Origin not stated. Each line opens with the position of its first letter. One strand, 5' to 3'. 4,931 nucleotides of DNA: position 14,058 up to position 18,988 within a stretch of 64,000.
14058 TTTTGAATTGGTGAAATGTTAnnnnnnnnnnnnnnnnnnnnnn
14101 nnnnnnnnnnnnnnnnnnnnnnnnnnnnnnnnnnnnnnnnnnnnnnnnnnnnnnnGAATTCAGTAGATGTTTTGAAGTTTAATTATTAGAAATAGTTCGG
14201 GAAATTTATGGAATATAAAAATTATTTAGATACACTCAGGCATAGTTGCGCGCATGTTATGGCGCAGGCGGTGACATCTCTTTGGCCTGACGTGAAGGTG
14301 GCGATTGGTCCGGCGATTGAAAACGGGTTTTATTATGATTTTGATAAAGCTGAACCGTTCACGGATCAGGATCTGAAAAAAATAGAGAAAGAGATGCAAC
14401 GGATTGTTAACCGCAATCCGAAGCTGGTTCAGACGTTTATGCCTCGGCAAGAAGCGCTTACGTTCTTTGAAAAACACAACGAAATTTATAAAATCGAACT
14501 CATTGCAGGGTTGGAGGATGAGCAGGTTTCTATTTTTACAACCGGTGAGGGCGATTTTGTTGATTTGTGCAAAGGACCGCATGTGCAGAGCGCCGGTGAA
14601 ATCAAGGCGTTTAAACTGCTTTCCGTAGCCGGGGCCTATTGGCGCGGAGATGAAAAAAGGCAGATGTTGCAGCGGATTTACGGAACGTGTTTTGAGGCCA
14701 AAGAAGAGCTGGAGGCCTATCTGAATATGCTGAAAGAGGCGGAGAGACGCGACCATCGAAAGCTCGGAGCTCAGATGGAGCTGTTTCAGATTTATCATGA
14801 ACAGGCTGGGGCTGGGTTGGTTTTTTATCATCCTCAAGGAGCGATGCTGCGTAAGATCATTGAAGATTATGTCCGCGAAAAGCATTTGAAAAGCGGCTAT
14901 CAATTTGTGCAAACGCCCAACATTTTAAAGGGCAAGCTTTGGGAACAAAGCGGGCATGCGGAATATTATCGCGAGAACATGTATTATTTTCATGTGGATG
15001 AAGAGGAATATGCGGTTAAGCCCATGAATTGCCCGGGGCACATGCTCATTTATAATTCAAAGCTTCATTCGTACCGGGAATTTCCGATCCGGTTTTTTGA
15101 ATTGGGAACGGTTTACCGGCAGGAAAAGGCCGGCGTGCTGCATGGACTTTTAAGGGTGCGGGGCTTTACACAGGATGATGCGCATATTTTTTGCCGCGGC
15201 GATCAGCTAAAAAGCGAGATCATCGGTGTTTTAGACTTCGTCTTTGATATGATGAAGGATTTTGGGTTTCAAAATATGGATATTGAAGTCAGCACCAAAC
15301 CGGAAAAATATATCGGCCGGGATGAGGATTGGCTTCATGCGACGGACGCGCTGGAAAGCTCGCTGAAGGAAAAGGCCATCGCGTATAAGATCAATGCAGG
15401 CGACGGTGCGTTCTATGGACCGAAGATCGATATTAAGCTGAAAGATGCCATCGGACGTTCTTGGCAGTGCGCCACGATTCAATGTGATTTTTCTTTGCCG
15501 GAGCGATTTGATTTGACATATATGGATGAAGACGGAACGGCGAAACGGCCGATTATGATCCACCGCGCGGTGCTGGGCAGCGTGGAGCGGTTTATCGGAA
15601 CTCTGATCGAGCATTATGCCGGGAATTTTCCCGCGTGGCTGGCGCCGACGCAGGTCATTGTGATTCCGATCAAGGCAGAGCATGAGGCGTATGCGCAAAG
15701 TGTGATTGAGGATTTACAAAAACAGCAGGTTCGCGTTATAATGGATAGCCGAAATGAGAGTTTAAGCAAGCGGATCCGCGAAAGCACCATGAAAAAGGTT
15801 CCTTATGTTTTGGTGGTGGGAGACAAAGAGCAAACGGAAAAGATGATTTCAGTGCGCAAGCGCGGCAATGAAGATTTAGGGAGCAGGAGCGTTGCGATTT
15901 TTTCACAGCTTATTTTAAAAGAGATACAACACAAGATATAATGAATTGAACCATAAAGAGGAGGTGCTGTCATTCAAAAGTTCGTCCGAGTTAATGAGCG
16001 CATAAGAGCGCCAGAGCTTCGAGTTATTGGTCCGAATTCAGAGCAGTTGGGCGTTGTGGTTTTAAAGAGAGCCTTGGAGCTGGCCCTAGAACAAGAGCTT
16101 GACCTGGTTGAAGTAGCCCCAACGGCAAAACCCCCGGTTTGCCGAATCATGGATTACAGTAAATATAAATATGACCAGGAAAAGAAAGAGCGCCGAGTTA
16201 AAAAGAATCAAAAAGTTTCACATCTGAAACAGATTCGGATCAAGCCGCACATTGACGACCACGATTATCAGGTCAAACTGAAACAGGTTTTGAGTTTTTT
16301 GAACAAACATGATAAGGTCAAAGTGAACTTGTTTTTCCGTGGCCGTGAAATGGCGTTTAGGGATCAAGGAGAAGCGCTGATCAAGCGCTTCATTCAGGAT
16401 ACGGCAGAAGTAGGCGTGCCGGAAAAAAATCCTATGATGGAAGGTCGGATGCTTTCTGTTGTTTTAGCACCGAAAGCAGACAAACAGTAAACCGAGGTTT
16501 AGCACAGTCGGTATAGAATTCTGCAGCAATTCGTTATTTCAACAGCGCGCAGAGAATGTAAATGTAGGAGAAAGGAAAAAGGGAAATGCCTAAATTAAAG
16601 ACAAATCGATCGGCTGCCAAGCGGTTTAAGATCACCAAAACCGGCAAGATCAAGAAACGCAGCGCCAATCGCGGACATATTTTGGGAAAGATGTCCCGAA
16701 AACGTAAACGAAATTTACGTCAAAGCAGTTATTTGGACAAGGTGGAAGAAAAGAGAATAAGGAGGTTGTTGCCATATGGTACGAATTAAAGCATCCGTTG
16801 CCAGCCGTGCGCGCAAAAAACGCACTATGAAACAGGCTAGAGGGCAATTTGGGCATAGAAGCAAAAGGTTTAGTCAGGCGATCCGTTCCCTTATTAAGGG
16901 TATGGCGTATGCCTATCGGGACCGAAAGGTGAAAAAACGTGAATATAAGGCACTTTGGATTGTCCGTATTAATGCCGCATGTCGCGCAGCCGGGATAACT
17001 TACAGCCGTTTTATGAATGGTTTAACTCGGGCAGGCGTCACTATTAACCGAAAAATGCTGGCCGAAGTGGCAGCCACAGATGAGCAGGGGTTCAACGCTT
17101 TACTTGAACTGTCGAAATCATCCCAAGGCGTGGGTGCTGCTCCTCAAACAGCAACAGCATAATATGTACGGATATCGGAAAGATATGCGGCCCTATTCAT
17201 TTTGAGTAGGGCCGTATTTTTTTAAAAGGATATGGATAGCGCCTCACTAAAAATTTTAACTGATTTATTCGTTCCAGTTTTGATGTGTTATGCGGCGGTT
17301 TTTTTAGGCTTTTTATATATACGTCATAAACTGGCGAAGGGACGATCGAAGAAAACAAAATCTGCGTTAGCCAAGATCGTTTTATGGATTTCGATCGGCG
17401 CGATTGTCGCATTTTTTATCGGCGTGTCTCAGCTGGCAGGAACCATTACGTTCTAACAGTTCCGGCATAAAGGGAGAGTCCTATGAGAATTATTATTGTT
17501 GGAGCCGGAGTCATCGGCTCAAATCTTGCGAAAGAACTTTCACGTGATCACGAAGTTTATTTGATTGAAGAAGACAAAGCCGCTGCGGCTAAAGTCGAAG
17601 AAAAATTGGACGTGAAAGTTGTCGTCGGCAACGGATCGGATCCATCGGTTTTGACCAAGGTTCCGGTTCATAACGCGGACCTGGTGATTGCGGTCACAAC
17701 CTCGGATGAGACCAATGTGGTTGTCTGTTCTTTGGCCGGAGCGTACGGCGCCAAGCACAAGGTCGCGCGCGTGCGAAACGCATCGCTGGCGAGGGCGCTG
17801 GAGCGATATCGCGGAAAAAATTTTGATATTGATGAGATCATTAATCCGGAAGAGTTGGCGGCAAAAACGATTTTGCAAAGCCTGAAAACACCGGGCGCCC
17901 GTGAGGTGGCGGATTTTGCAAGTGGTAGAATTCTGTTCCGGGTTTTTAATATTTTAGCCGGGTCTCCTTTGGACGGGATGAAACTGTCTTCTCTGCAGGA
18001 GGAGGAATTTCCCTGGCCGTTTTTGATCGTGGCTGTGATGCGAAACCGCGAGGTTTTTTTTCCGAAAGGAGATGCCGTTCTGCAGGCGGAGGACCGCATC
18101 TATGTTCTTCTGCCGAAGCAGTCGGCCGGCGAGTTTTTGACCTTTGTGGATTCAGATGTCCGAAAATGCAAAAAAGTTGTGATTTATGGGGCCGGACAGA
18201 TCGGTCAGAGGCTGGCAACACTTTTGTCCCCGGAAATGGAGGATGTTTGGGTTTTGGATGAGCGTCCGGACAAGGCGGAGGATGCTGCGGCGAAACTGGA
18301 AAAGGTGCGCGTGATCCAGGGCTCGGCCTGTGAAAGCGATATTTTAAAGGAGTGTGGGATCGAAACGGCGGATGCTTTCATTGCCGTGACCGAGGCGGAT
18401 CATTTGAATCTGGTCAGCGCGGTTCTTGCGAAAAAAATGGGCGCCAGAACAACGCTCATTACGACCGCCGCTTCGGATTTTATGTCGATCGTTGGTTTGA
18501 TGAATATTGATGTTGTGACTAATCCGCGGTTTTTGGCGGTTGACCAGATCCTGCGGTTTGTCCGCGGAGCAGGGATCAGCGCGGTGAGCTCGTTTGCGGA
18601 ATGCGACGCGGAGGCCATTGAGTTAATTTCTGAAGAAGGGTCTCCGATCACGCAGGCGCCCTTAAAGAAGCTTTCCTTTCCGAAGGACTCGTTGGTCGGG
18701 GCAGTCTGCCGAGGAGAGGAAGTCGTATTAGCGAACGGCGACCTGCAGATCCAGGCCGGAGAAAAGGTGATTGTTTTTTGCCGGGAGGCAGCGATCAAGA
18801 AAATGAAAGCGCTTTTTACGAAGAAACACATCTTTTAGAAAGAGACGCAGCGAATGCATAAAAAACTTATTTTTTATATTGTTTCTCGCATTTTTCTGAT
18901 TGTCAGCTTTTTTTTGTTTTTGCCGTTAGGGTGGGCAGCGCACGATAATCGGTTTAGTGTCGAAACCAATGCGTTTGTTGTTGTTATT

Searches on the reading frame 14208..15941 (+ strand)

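Call 53: search_protein_families(library=pfam, proteins=[window:14208-15941:+], max_evalue=0.00001)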
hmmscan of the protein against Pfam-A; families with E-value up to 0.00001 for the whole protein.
window:14208-15941:+ (577 aa): 3 families
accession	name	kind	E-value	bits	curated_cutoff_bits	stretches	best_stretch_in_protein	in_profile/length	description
PF00587.30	tRNA-synt_2b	-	1.5e-47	162.4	29.3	1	262-470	4-179/179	tRNA synthetase class II core domain (G, H, P, S and T)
PF03129.25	HGTP_anticodon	-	8e-20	71.2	21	1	482-568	1-90/94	Anticodon binding domain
PF07973.19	tRNA_SAD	-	1.2e-14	54.4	24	1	115-158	7-44/44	Threonyl and Alanyl tRNA synthetase second additional domain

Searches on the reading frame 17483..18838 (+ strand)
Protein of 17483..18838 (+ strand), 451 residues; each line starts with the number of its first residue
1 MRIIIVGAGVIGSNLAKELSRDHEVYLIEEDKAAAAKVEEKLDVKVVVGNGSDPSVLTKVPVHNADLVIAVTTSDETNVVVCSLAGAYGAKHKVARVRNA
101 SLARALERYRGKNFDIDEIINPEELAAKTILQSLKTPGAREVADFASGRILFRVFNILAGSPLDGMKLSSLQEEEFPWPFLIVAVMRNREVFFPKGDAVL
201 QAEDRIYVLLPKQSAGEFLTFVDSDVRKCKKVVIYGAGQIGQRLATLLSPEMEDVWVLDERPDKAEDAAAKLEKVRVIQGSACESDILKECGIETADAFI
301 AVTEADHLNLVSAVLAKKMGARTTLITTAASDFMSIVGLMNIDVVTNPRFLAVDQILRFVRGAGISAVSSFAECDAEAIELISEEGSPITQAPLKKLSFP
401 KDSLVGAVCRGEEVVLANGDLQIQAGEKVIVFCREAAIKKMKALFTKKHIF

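Call 53: search_protein_families(library=pfam, proteins=[window:17483-18838:+], max_evalue=0.00001)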
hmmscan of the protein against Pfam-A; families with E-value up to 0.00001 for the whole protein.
window:17483-18838:+ (451 aa): 11 families
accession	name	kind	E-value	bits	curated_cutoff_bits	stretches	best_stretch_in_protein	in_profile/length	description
PF02254.24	TrkA_N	-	2e-45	154.3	23.8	2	3-122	1-116/116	TrkA-N domain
PF02080.26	TrkA_C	-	2.8e-21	75.6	27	2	155-219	4-67/71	TrkA-C domain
PF03435.24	Sacchrp_dh_NADP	-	4.4e-09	37.2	25.1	0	3-74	1-78/129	Saccharopine dehydrogenase NADP binding domain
PF02558.23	ApbA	-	1.4e-07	31.7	22.2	0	3-79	1-81/150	Ketopantoate reductase PanE/ApbA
PF03807.23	F420_oxidored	-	1.7e-07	32.2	21.6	0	3-49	2-51/94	NADP oxidoreductase coenzyme F420-dependent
PF01488.26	Shikimate_DH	-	2e-07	31.6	24.3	0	228-312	11-92/138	Shikimate / quinate 5-dehydrogenase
PF02737.24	3HCDH_N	-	5.7e-07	30.1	22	0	231-274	1-44/180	3-hydroxyacyl-CoA dehydrogenase, NAD binding domain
PF01370.27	Epimerase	-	1.2e-06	28.5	20.9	0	3-71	1-71/240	NAD dependent epimerase/dehydratase family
PF01210.29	NAD_Gly3P_dh_N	-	2.6e-06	27.9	23.1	0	231-324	1-98/158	NAD-dependent glycerol-3-phosphate dehydrogenase N-terminus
PF13241.12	NAD_binding_7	-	2.7e-06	28.3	22.1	0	230-319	8-85/104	Putative NAD(P)-binding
PF13460.12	NAD_binding_10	-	4.2e-06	27.2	27.2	0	8-78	3-74/184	NAD(P)H-binding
